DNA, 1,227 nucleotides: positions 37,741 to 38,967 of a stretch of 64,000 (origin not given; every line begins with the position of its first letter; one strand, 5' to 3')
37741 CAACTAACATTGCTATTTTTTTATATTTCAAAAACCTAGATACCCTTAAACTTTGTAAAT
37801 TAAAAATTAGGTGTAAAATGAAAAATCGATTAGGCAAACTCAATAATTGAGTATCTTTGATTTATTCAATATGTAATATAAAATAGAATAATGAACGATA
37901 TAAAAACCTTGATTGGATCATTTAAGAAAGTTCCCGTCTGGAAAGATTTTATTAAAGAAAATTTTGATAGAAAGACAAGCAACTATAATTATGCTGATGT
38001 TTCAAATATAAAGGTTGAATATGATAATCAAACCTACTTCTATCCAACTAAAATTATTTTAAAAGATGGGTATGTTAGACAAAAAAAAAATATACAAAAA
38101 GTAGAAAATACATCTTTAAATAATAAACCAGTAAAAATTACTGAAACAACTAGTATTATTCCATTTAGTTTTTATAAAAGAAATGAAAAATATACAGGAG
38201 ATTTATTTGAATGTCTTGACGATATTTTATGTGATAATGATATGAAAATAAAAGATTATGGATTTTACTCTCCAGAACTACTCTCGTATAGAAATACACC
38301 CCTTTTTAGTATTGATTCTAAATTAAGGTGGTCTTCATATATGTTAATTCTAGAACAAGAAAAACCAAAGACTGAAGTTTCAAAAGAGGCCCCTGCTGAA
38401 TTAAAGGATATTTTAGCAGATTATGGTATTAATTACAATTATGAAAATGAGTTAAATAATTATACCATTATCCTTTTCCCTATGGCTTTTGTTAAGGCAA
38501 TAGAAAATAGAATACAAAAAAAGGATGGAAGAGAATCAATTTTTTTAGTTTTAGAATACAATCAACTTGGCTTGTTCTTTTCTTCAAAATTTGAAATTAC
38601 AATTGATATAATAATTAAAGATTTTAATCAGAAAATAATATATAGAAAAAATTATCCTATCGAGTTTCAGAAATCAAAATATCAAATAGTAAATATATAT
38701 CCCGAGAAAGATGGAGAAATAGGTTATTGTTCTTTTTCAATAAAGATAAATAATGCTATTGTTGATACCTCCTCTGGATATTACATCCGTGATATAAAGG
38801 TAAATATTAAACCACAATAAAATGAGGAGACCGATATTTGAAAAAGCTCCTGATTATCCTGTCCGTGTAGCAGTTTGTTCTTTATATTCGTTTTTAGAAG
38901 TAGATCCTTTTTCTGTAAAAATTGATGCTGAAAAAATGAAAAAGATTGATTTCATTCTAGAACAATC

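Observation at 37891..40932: Uncharacterised three-gene operon built around a nitrilase-superfamily protein inside a defence island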

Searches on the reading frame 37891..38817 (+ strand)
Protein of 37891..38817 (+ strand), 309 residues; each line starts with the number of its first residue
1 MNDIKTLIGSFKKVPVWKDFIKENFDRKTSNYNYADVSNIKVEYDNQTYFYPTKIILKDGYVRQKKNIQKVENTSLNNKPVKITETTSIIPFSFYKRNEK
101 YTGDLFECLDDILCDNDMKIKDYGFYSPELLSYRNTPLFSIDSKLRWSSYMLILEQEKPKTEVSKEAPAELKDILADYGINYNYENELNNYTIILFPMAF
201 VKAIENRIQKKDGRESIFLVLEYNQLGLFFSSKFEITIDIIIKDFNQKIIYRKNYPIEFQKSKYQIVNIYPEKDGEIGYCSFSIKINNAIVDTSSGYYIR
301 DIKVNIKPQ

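Call 3: search_protein_families(library=pfam, proteins=[window:37891-38817:+], max_evalue=1)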
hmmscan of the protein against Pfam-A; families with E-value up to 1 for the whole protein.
window:37891-38817:+ (309 aa): 0 families

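Call 4: search_protein_families(library=padloc, proteins=[window:37891-38817:+], max_evalue=1)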
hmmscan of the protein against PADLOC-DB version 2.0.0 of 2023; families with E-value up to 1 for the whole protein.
window:37891-38817:+ (309 aa): 0 families

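Call 5: search_protein_families(library=ncbifam, proteins=[window:37891-38817:+], max_evalue=1)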
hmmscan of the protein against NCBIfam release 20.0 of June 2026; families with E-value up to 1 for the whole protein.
window:37891-38817:+ (309 aa): 0 families

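Call 6: search_protein_families(library=phrogs, proteins=[window:37891-38817:+], max_evalue=1)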
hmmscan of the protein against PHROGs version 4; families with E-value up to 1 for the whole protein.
window:37891-38817:+ (309 aa): 1 family
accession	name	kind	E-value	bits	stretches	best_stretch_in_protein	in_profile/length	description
phrog_28544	-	unknown function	0.014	16.7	1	11-77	14-80/98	-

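Call 16: find_homologous_proteins(query=window:37891-38817:+, max_evalue=0.001)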
Query window:37891-38817:+ (309 aa): 17 proteins with E <= 0.001 among 955 candidates.
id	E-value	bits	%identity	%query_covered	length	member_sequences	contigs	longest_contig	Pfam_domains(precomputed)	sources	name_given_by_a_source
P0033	1.8e-197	673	99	100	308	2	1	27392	-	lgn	-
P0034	1.0e-88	316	48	99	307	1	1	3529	-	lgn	-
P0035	1.0e-87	312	49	99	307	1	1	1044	-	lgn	-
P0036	8.0e-87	310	48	99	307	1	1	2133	-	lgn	-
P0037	1.3e-86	309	49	100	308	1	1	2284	-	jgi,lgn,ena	-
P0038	4.8e-86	307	46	99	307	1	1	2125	-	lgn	-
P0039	2.2e-85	305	46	100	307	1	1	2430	-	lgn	-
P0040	9.4e-85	303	46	99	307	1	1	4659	-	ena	-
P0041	1.9e-84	302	45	99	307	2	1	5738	-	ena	-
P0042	6.1e-83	297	44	99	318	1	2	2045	-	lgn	-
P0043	4.7e-82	294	44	100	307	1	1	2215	-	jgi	jgi:hypothetical protein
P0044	8.1e-82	293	44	99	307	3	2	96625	-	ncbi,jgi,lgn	ncbi:MAG: hypothetical protein RL264_1401 [Bacteroidota bacterium]|jgi:hypothetical protein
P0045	5.0e-81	290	47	99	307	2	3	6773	-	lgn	-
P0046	2.4e-77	278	46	99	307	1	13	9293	-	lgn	-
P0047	1.4e-74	269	44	99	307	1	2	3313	-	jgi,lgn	jgi:hypothetical protein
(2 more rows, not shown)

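Call 37: predict_structure(alignment_id=A3)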
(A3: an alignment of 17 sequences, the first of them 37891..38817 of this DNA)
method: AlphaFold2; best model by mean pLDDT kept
length: 309 residues; sequences in the alignment: 17
mean_pLDDT: 85.5   pTM: 0.80
mean pLDDT of the five models: 85.5, 82.2, 78.6, 77.7, 77.2
residues with pLDDT >= 90: 123; 70-90: 158; 50-70: 27; < 50: 1
segments of 3 or more residues with pLDDT < 50: none
pLDDT, mean of each block of 10 residues (from residue 1): 79 94 79 91 89 91 91 91 95 83 91 88 91 75 84 85 69 86 83 89 89 89 81 84 91 91 91 86 88 81 55
secondary structure, 60 per line:
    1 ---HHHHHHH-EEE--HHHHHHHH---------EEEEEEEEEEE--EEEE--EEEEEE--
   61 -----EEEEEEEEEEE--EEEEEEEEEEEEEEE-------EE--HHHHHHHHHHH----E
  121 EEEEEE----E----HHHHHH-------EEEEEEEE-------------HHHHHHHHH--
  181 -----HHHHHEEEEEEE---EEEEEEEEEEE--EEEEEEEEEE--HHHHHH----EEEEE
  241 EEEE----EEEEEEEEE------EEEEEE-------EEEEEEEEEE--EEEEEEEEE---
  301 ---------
elements in order: H4-10 E12-14 H17-24 E34-44 E47-50 E53-58 E66-76 E79-93 H105-115 E120-126 H136-141 E149-156 H170-178 H186-190 E191-197 E201-211 E214-223 H226-231 E236-244 E249-257 E264-269 E277-286 E289-297

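Call 41: fold_search(model_id=the predicted structure, library=pdb)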
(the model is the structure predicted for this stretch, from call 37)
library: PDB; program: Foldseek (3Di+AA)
matches with E <= 10: 1012; with E <= 0.001: 1
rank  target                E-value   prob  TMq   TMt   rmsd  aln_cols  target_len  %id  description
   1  9npl_A                5.1e-04  0.94  0.22  0.11  16.1       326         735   10  Crystal structure of the inactive conformation of a glycoside hydrolase (CapGH2b - E553Q Mutant) from the GH2 family i (released 2025-11-12)
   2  6moi_B                1.3e-03  0.92  0.21  0.28  12.8       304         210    6  Dimeric DARPin C_angle_R5 complex with EpoR (released 2019-06-05)
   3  7os2_B                1.9e-03  1.00  0.23  0.05   4.9       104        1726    8  Cryo-EM structure of Brr2 in complex with Jab1/MPN and C9ORF78 (released 2022-02-23)
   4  9np8                  1.9e-03  0.82  0.22  0.12  16.1       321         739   10  Crystal structure of the inactive conformation of a glycoside hydrolase (CapGH2b) from the GH2 family in the space group (released 2025-11-12)
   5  5urm_B                2.5e-03  1.00  0.23  0.05   4.9       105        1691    8  Crystal structure of human BRR2 in complex with T-1206548 (released 2017-07-19)
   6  9npf_A                2.6e-03  0.90  0.24  0.12  15.8       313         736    9  Crystal structure of the inactive conformation of a glycoside hydrolase (CapGH2b) from the GH2 family in the space gro (released 2025-11-12)
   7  5m59_G                2.9e-03  1.00  0.23  0.05   5.0       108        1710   12  Crystal structure of Chaetomium thermophilum Brr2 helicase core in complex with Prp8 Jab1 domain (released 2016-12-21)
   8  6ld0_A                3.0e-03  0.72  0.21  0.13  18.0       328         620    7  Structure of Bifidobacterium dentium beta-glucuronidase complexed with C6-hexyl uronic isofagomine (released 2021-01-27)
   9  8oe4_A                3.2e-03  0.84  0.22  0.23  12.3       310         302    5  Cryo-EM structure of a pre-dimerized human IL-23 complete extracellular signaling complex. (released 2024-02-07)
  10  6b6l_A                3.9e-03  0.80  0.19  0.10  15.0       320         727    8  The crystal structure of glycosyl hydrolase family 2 (GH2) member from Bacteroides cellulosilyticus DSM 14838 (released 2017-10-11)
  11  5urm_A                4.4e-03  1.00  0.23  0.05   5.0       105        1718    8  Crystal structure of human BRR2 in complex with T-1206548 (released 2017-07-19)
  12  4ra0_C                4.4e-03  0.75  0.18  0.25  14.7       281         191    6  An engineered Axl 'decoy receptor' effectively silences the Gas6-Axl signaling axis (released 2014-09-24)
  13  6qv3                  4.8e-03  1.00  0.23  0.05   5.3       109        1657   13  Crystal structure of the Ski2 RNA-helicase Brr2 from Chaetomium thermophilum bound to ADP (released 2020-01-15)
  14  6dg5_B                5.7e-03  0.85  0.23  0.31  12.6       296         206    5  Structure of a de novo designed Interleukin-2/Interleukin-15 mimetic complex with IL-2Rb and IL-2Rg (released 2019-01-16)
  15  5z1b_C                5.7e-03  0.60  0.21  0.12  18.0       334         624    6  Structure of Bifidobacterium dentium beta-glucuronidase complexed with coumarin-3-O-glucuronide (released 2018-12-12)
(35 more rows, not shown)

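Call 44: search_protein_representatives(alignment_id=A3)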
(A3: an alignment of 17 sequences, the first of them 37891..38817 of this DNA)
Query: 17 sequences, 307 profile positions. Proteins with E-value up to 0.001 (for the whole library): 32; up to 1e-10: 21; up to 1e-30: 15. The best 32 are listed.
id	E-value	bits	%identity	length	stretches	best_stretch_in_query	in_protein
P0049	7.1e-123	426.2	-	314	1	1-307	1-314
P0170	3.7e-120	417.3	-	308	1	1-297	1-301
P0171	5.7e-105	367.4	-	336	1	1-306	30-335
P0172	5.4e-102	357.6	-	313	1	1-307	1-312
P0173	1.5e-97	343.0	-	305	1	1-305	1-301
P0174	1.2e-88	313.8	-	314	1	1-306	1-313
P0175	2.1e-84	299.9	-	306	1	2-307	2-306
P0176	4.9e-73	262.5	-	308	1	9-306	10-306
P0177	5.7e-64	232.7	-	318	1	6-306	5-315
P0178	7.1e-54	199.6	-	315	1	4-307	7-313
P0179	1.2e-53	198.9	-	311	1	4-307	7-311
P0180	1.0e-52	195.8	-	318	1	8-306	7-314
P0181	2.3e-52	194.6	-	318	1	16-307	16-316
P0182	4.1e-42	161.0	-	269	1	52-306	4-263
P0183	3.8e-35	138.1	-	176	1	135-307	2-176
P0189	1.7e-14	70.2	-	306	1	35-303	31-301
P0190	2.8e-10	56.4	-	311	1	131-307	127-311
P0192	7.9e-08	48.4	-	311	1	101-305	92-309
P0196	5.1e-06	42.4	-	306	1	119-304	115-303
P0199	3.2e-04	36.5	-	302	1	122-304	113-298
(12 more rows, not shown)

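Call 45: find_encoding_contigs(protein=P0189, flank=6000, max_places=2)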
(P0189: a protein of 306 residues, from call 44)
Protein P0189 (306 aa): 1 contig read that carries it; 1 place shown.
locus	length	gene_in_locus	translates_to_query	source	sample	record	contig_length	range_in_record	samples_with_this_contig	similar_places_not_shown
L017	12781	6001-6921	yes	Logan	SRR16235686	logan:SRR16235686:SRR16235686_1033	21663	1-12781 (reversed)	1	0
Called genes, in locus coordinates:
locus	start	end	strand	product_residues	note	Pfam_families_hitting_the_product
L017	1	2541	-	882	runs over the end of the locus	PF01571:GCV_T, PF08669:GCV_T_C (faint), PF00464:SHMT, PF00155:Aminotran_1_2 (weak)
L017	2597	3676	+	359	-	PF00365:PFK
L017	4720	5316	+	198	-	PF17278:DUF5343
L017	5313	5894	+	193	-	PF18731:HEPN_Swt1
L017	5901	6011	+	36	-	-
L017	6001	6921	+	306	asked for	-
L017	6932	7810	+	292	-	-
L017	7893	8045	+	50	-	-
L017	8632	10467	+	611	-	PF00009:GTP_EFTU, PF01926:MMR_HSR1 (faint), PF22042:EF-G_D2, PF03144:GTP_EFTU_D2 (weak), PF00679:EFG_C, PF21018:BipA_C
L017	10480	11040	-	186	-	PF03193:RsgA_GTPase (weak), PF00009:GTP_EFTU (faint), PF00350:Dynamin_N (faint), PF01926:MMR_HSR1, PF02421:FeoB_N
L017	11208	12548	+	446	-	PF02386:TrkH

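Call 46: fold_search(model_id=the predicted structure, library=viral)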
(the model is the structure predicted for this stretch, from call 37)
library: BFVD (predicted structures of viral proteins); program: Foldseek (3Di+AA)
matches with E <= 10: 916; with E <= 0.001: 2
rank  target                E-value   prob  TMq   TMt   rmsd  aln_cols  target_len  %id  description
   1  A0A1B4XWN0            5.1e-05  0.97  0.19  0.15  18.5       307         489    9  Uncharacterized protein [Tenacibaculum phage pT24]
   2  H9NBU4                1.0e-04  0.96  0.20  0.14  19.4       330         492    8  (no name in the UniProt tables at hand)
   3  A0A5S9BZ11            1.2e-03  0.90  0.23  0.16  15.6       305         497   12  Uncharacterized protein [Tenacibaculum phage PTm1]
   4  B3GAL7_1              1.5e-03  0.77  0.22  0.08  25.6       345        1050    8  AMDV3_1 [uncultured virus]
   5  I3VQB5                1.7e-03  0.92  0.19  0.21  14.6       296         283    8  B121.4 [miniopterid betaherpesvirus 1]
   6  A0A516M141            2.0e-03  0.97  0.24  0.24  18.1       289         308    6  (no name in the UniProt tables at hand)
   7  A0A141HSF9            2.3e-03  0.41  0.18  0.07  28.9       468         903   10  (no name in the UniProt tables at hand)
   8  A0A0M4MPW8            2.5e-03  0.38  0.16  0.12  21.5       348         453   10  F21 [Felid gammaherpesvirus 1]
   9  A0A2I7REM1            4.0e-03  0.44  0.19  0.11  21.1       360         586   10  Uncharacterized protein [Vibrio phage 1.169.O._10N.261.52.B1]
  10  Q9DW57                4.7e-03  0.89  0.24  0.16  13.6       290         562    7  Pr138 [Rat cytomegalovirus (strain Maastricht)]
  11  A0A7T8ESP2            5.8e-03  0.21  0.16  0.07  42.5       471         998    9  (no name in the UniProt tables at hand)
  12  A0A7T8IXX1            6.4e-03  0.89  0.21  0.08  12.4       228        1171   10  (no name in the UniProt tables at hand)
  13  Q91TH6                6.8e-03  0.75  0.18  0.19  18.6       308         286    6  T121.4 [Tupaiid herpesvirus 1 (strain 1)]
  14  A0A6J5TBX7            7.1e-03  1.00  0.20  0.31   6.7       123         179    9  Uncharacterized protein [uncultured Caudovirales phage]
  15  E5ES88                7.9e-03  1.00  0.20  0.05   6.8       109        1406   12  (no name in the UniProt tables at hand)
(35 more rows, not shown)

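Call 48: find_encoding_contigs(protein=P0192, flank=6000, max_places=2)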
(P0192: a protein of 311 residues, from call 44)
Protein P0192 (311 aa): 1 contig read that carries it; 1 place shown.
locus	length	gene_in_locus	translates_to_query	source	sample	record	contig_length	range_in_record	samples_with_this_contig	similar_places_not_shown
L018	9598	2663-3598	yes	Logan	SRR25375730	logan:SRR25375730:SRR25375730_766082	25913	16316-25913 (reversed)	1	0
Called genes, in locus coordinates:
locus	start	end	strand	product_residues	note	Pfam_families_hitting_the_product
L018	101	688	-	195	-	-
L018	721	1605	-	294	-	PF00126:HTH_1, PF03466:LysR_substrate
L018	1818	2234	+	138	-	PF19851:DUF6326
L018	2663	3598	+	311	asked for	-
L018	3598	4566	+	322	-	-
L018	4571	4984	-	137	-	-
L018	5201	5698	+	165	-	-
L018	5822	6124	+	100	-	-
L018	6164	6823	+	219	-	-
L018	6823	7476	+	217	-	-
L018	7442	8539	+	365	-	-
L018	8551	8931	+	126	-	-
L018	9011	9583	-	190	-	-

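Call 49: find_encoding_contigs(protein=P0199, flank=6000, max_places=2)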
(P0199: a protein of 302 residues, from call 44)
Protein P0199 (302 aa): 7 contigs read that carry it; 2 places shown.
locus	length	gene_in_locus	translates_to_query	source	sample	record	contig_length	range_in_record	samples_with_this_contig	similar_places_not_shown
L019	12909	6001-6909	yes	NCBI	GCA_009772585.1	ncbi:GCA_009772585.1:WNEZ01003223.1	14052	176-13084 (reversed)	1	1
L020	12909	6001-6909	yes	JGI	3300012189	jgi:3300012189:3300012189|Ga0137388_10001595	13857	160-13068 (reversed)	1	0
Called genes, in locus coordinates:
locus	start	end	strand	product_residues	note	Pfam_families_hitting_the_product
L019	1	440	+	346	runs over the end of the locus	PF00589:Phage_integrase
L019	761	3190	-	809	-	-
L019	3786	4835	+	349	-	-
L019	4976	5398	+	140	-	-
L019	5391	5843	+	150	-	-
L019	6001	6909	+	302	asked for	-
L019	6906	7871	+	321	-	-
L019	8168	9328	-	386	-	-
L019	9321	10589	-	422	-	-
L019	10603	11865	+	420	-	PF13576:Pentapeptide_3 (faint), PF13599:Pentapeptide_4 (faint), PF00805:Pentapeptide, PF01582:TIR (weak), PF13676:TIR_2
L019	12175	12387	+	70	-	-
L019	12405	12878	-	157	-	-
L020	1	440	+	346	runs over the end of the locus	PF00589:Phage_integrase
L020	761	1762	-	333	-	-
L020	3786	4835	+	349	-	-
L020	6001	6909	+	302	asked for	-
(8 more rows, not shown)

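Call 50: search_protein_families(library=pfam, proteins=[L017:6932-7807:+, L018:3598-4563:+, L019:6906-7868:+, L017:4720-5313:+, L017:5313-5891:+, L019:3786-4832:+, L019:8171-9328:-, L019:9324-10589:-, L018:7442-8536:+], max_evalue=1)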
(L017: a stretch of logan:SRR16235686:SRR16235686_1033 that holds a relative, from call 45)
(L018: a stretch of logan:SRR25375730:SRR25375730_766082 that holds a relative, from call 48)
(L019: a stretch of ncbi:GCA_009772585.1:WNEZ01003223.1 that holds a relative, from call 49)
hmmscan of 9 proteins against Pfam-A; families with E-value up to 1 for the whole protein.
L017:6932-7807:+ (292 aa): 2 families
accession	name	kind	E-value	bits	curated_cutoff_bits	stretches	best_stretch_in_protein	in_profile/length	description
PF14506.12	CppA_N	-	0.14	12.6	25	1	208-237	53-82/124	CppA N-terminal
PF00795.27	CN_hydrolase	-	0.17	11.6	23.2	1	69-159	69-158/256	Carbon-nitrogen hydrolase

L018:3598-4563:+ (322 aa): 0 families

L019:6906-7868:+ (321 aa): 0 families

L017:4720-5313:+ (198 aa): 1 family
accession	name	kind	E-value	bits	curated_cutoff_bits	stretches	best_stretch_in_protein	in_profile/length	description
PF17278.7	DUF5343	-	2.6e-45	154.5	27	1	1-138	3-139/140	Family of unknown function (DUF5343)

L017:5313-5891:+ (193 aa): 2 families
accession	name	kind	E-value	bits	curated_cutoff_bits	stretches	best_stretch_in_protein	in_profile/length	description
PF18731.6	HEPN_Swt1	-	4.1e-14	53.3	27.5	1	69-191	4-113/115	Swt1-like HEPN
PF17243.7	POTRA_TamA_1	-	0.17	12.4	26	1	32-64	19-51/74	POTRA domain TamA domain 1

L019:3786-4832:+ (349 aa): 0 families

L019:8171-9328:- (386 aa): 0 families

L019:9324-10589:- (422 aa): 0 families

L018:7442-8536:+ (365 aa): 0 families

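Call 74: search_protein_families(library=padloc, proteins=[L019:764-3190:-, L019:3786-4832:+, L019:8171-9328:-, L019:9324-10637:-, L019:10603-11862:+], max_evalue=0.0001)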
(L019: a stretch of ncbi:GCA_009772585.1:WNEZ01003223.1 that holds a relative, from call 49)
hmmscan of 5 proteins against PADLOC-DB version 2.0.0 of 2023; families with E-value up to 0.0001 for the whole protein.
L019:764-3190:- (809 aa): 0 families

L019:3786-4832:+ (349 aa): 0 families

L019:8171-9328:- (386 aa): 0 families

L019:9324-10637:- (438 aa): 0 families

L019:10603-11862:+ (420 aa): 6 families
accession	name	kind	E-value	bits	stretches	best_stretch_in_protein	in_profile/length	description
PDLC05062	PDC-S66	-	1.2e-11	42.7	1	277-367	150-240/282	-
PDLC02421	Aga_TIR-PNTD1-PNTD2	-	9.3e-10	36.2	1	278-396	6-121/430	Class I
PDLC02012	SAVED5--SAVED_TIR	-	1.2e-09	35.7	1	275-368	13-109/404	-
PDLC02403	Aga_TIR-PNTD1-PNTD2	-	2.6e-08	31.4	1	278-376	5-101/443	Class I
PDLC03015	TIR-NLR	-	5.3e-06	23.4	1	312-391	37-116/824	-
PDLC00436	ThsB1|ThsB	-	3.3e-05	21.5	1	273-381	33-140/183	TIR-like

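Call 84: search_solved_structures(query=A4, max_evalue=10, show_alignments=1)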
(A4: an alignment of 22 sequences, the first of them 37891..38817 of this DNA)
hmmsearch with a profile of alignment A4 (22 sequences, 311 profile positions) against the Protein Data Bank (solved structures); distinct sequences matched with E-value up to 10: 1.
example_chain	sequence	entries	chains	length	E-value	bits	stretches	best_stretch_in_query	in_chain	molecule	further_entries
4fb3_A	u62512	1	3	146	1.7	10.9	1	117-160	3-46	Large T antigen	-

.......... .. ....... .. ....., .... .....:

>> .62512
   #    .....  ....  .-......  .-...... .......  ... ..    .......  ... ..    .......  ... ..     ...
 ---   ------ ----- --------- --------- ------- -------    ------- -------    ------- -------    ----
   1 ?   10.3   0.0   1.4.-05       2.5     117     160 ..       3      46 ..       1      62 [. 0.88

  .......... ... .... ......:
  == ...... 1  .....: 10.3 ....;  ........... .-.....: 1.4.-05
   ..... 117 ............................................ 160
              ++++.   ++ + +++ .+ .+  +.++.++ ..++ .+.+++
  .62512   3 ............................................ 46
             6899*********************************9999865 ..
